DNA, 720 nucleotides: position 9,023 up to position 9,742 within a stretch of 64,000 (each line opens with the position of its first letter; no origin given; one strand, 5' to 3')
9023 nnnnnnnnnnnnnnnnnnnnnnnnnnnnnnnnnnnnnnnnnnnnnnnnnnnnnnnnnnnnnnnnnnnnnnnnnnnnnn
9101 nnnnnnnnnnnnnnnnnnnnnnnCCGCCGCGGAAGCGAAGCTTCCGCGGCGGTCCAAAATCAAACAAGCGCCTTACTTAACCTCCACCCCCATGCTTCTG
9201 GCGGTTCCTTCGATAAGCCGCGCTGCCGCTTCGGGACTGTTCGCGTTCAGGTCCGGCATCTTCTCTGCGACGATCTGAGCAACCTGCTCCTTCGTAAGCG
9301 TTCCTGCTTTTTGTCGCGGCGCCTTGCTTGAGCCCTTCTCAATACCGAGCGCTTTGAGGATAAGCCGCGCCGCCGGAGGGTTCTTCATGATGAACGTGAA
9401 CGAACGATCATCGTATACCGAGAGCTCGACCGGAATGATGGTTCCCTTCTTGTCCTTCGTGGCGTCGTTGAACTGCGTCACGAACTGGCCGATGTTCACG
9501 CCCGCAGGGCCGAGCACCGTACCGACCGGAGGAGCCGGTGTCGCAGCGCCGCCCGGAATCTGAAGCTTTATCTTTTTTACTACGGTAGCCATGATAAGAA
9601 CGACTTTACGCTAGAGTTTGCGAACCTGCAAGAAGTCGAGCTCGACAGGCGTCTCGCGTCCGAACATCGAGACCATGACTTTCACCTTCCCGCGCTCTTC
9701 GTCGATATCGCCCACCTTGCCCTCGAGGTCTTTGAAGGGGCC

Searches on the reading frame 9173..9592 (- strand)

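Call 52: search_protein_families(library=pfam, proteins=[window:9173-9592:-], max_evalue=0.001)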
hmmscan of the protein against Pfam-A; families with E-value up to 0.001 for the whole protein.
window:9173-9592:- (139 aa): 2 families
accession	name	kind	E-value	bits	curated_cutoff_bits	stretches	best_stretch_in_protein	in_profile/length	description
PF03946.19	Ribosomal_L11_N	-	1.4e-26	92.4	32.9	1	8-65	1-58/58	Ribosomal protein L11, N-terminal domain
PF00298.24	Ribosomal_L11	-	2.5e-24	85.9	21.4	1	70-138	1-69/69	Ribosomal protein L11, RNA binding domain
